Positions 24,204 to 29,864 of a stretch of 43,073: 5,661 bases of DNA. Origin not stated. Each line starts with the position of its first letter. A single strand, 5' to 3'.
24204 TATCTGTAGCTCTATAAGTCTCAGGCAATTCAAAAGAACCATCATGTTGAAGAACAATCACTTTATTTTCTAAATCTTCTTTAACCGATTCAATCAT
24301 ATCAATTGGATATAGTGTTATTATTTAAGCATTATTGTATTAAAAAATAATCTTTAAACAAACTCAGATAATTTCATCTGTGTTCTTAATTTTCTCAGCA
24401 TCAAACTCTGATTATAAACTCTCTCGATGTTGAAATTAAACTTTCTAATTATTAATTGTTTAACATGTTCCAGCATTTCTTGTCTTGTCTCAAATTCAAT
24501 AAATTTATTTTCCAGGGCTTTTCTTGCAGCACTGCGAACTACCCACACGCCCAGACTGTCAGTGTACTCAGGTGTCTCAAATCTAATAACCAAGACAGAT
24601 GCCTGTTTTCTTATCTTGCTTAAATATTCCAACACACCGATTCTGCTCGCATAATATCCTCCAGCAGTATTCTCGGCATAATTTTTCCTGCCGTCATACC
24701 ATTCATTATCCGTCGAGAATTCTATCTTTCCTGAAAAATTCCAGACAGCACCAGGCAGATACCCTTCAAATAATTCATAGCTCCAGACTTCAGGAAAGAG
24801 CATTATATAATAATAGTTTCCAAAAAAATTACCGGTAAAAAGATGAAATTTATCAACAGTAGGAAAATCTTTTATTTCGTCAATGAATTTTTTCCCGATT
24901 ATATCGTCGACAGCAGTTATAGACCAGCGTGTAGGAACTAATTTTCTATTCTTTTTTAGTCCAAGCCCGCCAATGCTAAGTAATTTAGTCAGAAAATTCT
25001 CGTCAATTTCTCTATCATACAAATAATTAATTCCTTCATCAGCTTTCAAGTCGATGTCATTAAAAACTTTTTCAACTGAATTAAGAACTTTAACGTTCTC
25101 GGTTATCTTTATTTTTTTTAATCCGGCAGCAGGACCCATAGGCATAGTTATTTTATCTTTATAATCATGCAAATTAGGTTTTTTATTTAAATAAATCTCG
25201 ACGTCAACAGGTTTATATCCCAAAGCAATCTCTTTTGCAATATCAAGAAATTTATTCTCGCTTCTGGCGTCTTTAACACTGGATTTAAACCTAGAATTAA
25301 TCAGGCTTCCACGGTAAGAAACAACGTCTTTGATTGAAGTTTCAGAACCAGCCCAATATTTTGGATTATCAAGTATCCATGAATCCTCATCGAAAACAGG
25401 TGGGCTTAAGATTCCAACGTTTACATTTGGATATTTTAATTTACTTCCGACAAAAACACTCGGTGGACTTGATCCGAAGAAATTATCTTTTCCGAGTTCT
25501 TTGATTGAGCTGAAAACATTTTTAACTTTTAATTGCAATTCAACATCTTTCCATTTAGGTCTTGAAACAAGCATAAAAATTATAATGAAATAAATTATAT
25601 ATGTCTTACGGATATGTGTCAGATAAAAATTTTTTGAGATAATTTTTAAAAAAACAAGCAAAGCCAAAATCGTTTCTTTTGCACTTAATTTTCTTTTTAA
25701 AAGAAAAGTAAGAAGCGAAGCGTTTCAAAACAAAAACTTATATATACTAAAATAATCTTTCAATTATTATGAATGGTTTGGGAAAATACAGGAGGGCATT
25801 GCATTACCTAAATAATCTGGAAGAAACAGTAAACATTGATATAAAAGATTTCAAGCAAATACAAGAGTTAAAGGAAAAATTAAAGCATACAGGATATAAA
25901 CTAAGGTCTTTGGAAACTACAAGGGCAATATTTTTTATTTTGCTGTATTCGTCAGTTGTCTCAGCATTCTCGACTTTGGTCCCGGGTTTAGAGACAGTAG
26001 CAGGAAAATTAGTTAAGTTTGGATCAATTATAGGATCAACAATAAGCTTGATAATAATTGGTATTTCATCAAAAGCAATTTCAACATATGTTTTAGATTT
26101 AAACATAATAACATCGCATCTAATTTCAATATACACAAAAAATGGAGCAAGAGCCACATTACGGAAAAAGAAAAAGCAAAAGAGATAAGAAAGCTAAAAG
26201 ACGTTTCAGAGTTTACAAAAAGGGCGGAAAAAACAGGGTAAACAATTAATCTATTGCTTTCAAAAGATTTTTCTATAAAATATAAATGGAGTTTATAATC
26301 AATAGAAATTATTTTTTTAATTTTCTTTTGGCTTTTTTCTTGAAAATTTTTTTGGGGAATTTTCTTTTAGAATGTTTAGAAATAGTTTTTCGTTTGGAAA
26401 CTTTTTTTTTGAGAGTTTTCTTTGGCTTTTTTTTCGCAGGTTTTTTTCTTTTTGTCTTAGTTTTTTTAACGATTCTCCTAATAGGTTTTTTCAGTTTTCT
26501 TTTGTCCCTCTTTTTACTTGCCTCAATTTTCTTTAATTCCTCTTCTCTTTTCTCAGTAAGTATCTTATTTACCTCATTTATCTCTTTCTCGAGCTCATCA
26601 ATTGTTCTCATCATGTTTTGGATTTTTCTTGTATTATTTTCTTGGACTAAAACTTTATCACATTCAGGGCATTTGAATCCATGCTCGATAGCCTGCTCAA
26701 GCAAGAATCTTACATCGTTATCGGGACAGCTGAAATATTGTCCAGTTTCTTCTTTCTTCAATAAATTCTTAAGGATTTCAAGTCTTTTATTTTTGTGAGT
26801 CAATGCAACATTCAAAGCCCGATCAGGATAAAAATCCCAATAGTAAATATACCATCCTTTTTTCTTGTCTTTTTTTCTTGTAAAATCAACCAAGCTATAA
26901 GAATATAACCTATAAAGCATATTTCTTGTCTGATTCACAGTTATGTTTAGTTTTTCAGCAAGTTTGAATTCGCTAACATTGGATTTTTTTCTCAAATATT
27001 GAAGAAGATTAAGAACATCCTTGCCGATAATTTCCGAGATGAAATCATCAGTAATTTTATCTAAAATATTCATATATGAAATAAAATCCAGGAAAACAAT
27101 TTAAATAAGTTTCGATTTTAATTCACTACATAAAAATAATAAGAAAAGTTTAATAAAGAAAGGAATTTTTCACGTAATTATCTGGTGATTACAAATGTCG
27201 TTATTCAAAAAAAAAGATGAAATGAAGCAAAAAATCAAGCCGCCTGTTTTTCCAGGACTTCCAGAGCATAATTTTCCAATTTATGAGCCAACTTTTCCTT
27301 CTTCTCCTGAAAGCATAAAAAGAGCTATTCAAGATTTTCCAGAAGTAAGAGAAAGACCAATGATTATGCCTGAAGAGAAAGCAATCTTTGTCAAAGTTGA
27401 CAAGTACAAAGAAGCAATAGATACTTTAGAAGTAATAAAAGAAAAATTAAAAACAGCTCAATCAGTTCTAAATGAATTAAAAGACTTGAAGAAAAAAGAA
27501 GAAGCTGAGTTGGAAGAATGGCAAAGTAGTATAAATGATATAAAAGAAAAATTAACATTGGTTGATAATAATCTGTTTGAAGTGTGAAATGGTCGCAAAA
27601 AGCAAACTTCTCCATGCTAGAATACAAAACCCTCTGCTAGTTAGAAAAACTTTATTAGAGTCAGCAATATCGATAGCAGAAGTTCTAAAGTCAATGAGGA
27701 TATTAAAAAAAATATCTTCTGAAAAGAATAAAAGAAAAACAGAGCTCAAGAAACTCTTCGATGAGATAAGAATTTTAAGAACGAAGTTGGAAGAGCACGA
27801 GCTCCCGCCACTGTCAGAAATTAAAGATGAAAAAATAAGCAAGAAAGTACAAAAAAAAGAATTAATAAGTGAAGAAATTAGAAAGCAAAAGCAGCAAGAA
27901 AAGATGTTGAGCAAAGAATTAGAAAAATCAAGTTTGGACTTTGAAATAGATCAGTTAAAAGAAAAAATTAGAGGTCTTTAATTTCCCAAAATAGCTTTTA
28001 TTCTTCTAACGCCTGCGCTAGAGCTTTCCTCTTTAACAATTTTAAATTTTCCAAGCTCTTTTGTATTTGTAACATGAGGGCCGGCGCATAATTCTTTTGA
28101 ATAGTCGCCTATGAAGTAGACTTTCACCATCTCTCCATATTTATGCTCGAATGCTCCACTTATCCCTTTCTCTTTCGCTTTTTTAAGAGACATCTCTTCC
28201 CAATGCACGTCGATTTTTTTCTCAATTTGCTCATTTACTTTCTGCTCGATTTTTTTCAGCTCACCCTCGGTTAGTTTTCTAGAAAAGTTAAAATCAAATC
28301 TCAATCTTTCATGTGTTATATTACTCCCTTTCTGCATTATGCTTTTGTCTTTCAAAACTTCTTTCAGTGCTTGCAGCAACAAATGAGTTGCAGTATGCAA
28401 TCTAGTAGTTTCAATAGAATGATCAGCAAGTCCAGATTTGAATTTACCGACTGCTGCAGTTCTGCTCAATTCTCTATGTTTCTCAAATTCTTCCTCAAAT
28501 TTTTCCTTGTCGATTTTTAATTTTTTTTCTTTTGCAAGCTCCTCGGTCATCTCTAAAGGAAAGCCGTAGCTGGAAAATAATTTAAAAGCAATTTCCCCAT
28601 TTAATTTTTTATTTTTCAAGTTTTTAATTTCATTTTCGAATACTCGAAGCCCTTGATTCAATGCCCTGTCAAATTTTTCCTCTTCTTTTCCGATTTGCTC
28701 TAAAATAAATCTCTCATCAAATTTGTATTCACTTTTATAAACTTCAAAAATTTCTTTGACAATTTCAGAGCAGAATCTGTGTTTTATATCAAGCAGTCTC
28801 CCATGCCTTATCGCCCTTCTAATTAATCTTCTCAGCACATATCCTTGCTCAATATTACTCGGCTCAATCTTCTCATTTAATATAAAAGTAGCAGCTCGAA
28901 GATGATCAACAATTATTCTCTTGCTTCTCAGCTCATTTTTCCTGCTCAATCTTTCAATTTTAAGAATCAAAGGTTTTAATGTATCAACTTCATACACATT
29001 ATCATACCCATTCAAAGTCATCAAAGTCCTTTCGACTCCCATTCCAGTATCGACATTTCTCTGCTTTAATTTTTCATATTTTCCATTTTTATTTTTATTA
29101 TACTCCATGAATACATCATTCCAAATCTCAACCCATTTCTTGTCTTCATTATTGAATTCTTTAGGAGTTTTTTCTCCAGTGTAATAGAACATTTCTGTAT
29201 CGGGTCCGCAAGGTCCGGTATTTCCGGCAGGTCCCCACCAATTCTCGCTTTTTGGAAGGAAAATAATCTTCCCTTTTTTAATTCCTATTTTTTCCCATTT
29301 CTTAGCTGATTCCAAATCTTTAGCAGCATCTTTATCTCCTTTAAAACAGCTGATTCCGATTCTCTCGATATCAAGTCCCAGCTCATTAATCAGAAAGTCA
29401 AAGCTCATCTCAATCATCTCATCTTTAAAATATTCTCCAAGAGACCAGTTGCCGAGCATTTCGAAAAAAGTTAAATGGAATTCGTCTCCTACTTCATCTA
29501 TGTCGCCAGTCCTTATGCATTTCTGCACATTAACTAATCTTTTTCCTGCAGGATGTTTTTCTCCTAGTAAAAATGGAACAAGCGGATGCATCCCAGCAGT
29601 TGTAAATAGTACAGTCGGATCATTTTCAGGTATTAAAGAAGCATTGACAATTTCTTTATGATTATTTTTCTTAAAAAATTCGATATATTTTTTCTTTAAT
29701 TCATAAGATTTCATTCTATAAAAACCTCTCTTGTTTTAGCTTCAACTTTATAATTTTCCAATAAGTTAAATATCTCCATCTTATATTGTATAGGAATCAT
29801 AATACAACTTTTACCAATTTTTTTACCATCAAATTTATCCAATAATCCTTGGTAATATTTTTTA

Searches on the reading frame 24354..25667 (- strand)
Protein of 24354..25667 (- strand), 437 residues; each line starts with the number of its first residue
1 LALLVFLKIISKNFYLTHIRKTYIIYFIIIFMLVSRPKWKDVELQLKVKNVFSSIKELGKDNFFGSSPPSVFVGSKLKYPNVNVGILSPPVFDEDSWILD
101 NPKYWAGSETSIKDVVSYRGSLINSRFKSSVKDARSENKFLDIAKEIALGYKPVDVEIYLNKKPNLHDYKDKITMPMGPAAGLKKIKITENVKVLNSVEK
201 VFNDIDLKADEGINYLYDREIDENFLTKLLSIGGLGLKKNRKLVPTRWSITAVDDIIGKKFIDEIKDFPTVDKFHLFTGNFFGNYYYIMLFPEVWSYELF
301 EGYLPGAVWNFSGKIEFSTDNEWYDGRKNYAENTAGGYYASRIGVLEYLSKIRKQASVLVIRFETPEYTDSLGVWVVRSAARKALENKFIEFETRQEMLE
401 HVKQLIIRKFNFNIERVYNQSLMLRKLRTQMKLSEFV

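Call 10: search_protein_families(library=pfam, proteins=[window:24354-25667:-], max_evalue=0.001)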
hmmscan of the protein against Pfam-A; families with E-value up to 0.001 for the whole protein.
window:24354-25667:- (437 aa): 2 families
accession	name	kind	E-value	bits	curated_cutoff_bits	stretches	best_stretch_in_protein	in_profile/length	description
PF04894.17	Nre_N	-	3.3e-82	276.8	25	1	48-310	13-270/270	Archaeal Nre, N-terminal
PF04895.17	Nre_C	-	2.2e-28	98.8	27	1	322-436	1-110/110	Archaeal Nre, C-terminal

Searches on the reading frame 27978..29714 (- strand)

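Call 10: search_protein_families(library=pfam, proteins=[window:27978-29714:-], max_evalue=0.001)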
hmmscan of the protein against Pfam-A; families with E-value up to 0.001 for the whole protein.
window:27978-29714:- (578 aa): 2 families
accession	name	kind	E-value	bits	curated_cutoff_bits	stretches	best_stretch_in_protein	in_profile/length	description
PF01411.24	tRNA-synt_2c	-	1.6e-126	423.5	30.3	1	5-432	1-443/552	tRNA synthetases class II (A)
PF07973.19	tRNA_SAD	-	8.9e-18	64.4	24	1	530-572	1-43/44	Threonyl and Alanyl tRNA synthetase second additional domain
